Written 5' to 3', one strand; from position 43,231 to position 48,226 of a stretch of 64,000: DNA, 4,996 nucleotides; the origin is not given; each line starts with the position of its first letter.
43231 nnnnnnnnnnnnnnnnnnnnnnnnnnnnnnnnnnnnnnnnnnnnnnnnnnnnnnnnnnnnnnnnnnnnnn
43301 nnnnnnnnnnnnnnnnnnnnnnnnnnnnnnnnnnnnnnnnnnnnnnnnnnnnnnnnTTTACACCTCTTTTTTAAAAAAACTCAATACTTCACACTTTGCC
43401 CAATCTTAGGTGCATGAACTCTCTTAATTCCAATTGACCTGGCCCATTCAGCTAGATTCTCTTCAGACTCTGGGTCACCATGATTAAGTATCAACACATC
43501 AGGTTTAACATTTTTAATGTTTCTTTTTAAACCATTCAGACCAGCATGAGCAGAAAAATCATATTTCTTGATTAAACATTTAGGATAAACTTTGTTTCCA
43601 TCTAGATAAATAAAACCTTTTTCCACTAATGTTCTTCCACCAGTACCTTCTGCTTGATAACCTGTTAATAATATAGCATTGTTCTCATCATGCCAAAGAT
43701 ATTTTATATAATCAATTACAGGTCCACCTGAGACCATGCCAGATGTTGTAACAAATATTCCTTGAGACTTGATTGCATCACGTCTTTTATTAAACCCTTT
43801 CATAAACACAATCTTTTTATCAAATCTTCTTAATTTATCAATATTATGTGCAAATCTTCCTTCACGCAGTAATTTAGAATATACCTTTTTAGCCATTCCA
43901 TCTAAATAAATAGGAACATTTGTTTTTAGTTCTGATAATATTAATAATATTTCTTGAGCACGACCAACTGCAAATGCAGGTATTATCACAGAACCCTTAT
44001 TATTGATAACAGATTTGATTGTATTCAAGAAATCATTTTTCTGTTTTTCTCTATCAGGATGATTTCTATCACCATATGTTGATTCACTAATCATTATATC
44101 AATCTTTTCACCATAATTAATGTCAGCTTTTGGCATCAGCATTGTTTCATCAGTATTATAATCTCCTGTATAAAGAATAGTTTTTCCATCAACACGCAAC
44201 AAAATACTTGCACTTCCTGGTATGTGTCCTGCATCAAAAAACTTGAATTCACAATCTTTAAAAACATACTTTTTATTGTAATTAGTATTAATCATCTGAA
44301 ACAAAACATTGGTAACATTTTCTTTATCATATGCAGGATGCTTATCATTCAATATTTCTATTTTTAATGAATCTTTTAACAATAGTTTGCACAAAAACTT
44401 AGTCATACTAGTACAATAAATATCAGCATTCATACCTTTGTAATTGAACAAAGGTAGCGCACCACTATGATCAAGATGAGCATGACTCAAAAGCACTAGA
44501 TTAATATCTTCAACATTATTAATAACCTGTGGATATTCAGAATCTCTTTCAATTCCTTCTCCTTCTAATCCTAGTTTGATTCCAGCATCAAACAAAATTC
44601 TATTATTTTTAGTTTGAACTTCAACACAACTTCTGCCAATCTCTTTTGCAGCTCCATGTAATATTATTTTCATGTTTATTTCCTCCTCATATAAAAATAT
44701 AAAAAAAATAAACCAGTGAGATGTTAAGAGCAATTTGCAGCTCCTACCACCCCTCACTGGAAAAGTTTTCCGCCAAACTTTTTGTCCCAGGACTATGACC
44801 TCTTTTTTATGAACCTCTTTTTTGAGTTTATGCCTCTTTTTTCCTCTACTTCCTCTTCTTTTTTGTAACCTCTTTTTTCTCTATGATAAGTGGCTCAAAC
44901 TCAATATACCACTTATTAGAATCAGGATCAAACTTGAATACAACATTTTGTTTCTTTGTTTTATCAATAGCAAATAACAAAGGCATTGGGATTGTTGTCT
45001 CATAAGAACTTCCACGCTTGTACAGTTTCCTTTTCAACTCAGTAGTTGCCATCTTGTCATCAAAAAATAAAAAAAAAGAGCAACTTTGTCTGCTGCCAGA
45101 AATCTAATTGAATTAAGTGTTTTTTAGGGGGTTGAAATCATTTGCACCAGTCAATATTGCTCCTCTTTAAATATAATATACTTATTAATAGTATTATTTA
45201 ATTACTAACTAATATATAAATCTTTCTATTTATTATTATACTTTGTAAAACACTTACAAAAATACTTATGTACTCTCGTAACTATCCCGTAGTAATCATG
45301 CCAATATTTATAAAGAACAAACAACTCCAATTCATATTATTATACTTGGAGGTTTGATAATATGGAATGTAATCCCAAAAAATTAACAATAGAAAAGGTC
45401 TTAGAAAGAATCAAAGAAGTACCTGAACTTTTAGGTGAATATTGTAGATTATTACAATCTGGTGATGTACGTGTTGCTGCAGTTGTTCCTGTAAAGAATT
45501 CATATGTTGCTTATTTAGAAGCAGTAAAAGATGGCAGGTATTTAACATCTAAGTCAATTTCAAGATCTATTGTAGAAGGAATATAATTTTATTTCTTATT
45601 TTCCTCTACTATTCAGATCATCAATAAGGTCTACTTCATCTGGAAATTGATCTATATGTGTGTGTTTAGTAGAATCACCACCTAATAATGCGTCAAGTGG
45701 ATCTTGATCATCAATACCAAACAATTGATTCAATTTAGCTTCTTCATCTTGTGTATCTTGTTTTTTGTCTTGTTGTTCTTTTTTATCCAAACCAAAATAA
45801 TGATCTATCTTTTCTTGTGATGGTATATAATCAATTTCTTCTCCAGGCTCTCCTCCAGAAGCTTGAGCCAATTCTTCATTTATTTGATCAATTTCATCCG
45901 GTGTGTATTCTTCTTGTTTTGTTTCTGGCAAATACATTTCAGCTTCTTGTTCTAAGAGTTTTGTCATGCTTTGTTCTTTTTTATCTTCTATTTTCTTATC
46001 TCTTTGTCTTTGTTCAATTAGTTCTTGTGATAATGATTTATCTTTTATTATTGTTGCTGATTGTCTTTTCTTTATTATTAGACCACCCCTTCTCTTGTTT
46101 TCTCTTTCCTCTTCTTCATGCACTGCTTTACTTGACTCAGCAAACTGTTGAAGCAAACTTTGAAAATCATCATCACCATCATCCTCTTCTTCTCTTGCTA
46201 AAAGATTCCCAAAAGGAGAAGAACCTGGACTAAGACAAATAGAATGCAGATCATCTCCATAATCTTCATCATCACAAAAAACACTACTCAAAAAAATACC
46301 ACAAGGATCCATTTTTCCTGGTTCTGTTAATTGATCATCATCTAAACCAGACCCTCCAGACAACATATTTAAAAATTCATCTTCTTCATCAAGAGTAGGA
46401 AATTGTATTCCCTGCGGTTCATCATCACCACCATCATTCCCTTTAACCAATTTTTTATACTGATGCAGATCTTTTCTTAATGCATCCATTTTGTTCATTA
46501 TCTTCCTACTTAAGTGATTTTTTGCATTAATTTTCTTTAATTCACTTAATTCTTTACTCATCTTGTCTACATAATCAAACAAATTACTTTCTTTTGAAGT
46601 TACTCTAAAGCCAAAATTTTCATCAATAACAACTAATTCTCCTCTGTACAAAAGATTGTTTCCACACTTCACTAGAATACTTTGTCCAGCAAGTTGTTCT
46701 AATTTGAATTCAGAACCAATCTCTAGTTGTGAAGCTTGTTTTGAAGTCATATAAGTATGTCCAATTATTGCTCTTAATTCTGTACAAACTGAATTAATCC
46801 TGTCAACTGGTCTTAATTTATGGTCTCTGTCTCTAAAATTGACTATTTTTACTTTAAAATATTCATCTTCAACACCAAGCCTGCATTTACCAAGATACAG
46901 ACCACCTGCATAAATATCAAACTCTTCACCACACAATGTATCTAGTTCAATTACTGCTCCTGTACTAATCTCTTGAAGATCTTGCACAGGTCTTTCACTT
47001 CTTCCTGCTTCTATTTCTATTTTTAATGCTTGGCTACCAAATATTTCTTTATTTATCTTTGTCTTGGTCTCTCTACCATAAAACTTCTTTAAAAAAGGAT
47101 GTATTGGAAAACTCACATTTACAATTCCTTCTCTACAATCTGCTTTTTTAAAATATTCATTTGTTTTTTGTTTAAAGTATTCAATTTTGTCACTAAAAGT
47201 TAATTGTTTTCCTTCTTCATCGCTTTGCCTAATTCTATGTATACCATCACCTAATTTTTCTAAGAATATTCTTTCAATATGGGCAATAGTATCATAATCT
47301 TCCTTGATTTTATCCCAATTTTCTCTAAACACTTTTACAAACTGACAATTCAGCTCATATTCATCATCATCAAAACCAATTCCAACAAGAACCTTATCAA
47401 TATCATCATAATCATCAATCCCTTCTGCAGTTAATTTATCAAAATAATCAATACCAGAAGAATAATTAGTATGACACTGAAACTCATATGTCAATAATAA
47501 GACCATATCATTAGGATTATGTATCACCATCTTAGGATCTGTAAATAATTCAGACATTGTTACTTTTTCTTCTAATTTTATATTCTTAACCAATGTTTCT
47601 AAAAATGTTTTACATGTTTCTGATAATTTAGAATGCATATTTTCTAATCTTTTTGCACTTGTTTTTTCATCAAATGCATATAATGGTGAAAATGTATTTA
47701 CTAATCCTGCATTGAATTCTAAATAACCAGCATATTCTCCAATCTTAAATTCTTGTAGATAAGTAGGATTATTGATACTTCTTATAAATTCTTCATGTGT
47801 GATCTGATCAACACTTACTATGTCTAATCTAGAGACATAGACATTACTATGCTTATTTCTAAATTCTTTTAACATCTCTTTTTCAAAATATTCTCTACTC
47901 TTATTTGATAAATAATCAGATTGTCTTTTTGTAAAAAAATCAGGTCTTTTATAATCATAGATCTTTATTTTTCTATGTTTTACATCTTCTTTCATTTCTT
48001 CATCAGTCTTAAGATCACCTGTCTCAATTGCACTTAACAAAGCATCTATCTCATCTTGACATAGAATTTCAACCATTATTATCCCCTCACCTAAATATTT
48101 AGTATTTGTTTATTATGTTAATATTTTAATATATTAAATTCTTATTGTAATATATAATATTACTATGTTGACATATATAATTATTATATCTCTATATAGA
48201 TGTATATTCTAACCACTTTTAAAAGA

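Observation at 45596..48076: Bacterial flagellar-switch-like protein (FliM/FliY N-terminal CheY-binding peptide plus two FliN/SpoA domains) in an archaeal genome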

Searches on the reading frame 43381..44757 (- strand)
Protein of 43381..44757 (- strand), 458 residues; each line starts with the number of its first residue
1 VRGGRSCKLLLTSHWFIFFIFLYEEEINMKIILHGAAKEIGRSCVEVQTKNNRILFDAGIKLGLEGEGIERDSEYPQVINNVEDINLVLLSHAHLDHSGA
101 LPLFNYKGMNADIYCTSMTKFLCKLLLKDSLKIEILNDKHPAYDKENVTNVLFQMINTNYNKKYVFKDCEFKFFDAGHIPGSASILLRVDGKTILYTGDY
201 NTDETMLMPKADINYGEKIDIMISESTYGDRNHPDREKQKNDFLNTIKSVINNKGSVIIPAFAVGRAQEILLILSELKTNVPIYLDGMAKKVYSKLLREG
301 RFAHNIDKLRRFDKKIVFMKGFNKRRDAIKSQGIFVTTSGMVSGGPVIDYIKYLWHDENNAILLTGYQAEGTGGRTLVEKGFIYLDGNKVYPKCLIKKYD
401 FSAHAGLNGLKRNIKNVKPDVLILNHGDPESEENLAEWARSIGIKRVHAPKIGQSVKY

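Call 8: search_protein_families(library=pfam, proteins=[window:43381-44757:-], max_evalue=0.001)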
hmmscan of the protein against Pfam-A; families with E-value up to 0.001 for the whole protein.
window:43381-44757:- (458 aa): 6 families
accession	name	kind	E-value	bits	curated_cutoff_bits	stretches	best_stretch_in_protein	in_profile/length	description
PF10996.14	Beta-Casp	-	2.8e-16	60.5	27.7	1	267-377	1-120/120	Beta-Casp domain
PF16661.11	Lactamase_B_6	-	2.1e-12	47.3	27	1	49-221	4-185/193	Metallo-beta-lactamase superfamily domain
PF07521.17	RMMBL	-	3e-11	43.6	21.6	1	393-450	5-63/63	Zn-dependent metallo-hydrolase RNA specificity domain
PF00753.33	Lactamase_B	-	2.3e-09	37.9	22.7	1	42-115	6-74/196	Metallo-beta-lactamase superfamily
PF12706.13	Lactamase_B_2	-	1.8e-08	34.7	27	1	52-206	1-149/200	Beta-lactamase superfamily domain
PF13483.12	Lactamase_B_3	-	0.00018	22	24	0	40-103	5-55/160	Beta-lactamase superfamily domain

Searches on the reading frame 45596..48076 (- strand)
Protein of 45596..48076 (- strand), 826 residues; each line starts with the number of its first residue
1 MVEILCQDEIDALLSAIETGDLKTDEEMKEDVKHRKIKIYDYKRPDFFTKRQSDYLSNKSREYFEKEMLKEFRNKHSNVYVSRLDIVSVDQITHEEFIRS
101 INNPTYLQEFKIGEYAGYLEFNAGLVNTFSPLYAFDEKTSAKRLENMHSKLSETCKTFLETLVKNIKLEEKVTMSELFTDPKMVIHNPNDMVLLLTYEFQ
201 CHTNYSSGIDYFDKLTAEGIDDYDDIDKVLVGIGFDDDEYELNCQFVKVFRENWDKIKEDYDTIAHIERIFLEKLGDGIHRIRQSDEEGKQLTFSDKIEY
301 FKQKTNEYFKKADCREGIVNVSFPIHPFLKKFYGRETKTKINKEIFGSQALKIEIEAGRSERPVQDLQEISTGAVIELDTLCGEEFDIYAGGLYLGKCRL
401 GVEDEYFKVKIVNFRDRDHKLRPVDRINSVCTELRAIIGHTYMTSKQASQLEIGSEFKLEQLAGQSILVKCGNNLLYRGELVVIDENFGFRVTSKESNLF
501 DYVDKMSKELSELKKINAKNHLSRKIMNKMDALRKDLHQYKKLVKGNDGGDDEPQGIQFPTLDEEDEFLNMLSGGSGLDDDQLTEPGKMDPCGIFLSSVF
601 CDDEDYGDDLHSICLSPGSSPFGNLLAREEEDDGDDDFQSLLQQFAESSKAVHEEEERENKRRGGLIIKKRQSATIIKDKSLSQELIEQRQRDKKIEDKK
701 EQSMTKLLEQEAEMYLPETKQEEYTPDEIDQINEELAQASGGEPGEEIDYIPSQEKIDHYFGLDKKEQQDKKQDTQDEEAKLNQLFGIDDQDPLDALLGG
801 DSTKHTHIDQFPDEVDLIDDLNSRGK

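Call 3: search_protein_families(library=pfam, proteins=[window:45596-48076:-], max_evalue=1)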
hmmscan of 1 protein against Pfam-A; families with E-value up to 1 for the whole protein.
window:45596-48076:- (826 aa): 3 families
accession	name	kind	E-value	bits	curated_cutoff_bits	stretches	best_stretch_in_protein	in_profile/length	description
PF01052.25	FliMN_C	-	9.8e-26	89.9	23.8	2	426-495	2-71/73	Type III flagellar switch regulator (C-ring) FliN C-term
PF02154.20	FliM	-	1.6e-05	25.4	27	1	40-128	1-88/192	Flagellar motor switch protein FliM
PF24104.1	At5g52880_ARM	-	0.13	13.1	27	0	670-723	39-86/100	F-box protein At5g52880 ARM repeat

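Call 4: search_protein_families(library=ncbifam, proteins=[window:45596-48076:-], max_evalue=1)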
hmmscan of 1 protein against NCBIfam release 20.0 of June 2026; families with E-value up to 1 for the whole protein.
window:45596-48076:- (826 aa): 11 families
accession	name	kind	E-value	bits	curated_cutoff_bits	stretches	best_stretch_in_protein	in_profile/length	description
TIGR02480.1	fliN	equivalog_domain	5.3e-21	74.3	84.05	2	350-416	9-75/77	flagellar motor switch protein FliN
TIGR01397.1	fliM_switch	equivalog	3.9e-20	72.3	219.6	2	3-118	1-111/320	flagellar motor switch protein FliM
NF005995.1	PRK08119.1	equivalog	5.7e-18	65.5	218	2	341-414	296-369/376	flagellar motor switch phosphatase FliY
NF006272.1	PRK08432.1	equivalog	3.8e-09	36.5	219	1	421-494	189-262/274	flagellar motor switch protein FliY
NF006273.1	PRK08433.1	equivalog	1e-08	35.4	114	2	430-493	21-84/100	flagellar motor switch protein FliN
NF005276.0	PRK06788.1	equivalog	1.8e-08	34.4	98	2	423-494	27-98/119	flagellar motor switch protein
NF005275.1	PRK06782.1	equivalog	4.5e-07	29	681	2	424-494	444-514/516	flagellar motor switch protein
TIGR02551.1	SpaO_YscQ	equivalog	7e-07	29.5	100.8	1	351-400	237-286/300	type III secretion system cytoplasmic ring protein SctQ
NF005704.0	PRK07516.1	subfamily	0.0061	15.6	412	1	392-538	46-189/389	thiolase domain-containing protein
NF005956.0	PRK08035.1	equivalog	0.012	14.8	230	1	353-412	255-314/323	YscQ/HrcQ family type III secretion apparatus protein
NF041655.1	MM0924_fam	subfamily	0.11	12.2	45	1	459-486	5-32/57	MM0924 family protein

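Call 14: find_encoding_contigs(protein=window:45596-48076:-, flank=10000, max_places=6)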
Protein window:45596-48076:- (826 aa): 7 contigs read that carry it; 2 places shown.
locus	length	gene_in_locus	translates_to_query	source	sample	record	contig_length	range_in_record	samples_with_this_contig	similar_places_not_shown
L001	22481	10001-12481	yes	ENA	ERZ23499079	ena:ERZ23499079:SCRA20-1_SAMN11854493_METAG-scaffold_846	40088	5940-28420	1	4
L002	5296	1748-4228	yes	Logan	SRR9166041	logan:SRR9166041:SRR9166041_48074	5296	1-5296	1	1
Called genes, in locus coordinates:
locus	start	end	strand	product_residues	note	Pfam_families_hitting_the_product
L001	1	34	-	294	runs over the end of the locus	-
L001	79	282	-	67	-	-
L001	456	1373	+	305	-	PF04014:MazE_antitoxin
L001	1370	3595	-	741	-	PF00069:Pkinase, PF07714:PK_Tyr_Ser-Thr, PF03109:ABC1 (weak)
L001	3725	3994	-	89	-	-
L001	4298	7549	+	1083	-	PF02518:HATPase_c, PF00204:DNA_gyraseB, PF14890:Intein_splicing, PF01751:Toprim, PF00986:DNA_gyraseB_C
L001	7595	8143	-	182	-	PF13828:DUF4190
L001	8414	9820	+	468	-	PF07690:MFS_1 (weak)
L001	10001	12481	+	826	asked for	PF01052:FliMN_C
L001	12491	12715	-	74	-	-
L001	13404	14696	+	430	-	PF00753:Lactamase_B (weak), PF23023:Anti-Pycsar_Apyc1, PF12706:Lactamase_B_2, PF16661:Lactamase_B_6, PF10996:Beta-Casp, PF07521:RMMBL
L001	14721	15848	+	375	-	PF01699:Na_Ca_ex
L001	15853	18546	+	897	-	PF00690:Cation_ATPase_N, PF00122:E1-E2_ATPase, PF00702:Hydrolase, PF13246:Cation_ATPase, PF08282:Hydrolase_3 (faint), PF00689:Cation_ATPase_C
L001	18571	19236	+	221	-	PF00270:DEAD, PF04851:ResIII, PF22527:DEXQc_Suv3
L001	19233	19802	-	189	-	PF04893:Yip1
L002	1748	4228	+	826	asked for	PF01052:FliMN_C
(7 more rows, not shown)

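Call 101: search_protein_families(library=padloc, proteins=[window:45596-48076:-], max_evalue=0.01)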
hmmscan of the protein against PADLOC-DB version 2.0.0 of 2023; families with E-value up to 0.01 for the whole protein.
window:45596-48076:- (826 aa): 1 family
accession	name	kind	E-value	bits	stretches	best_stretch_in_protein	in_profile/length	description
PDLC04143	HEC-01A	-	0.0018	15.9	0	406-466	114-172/190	-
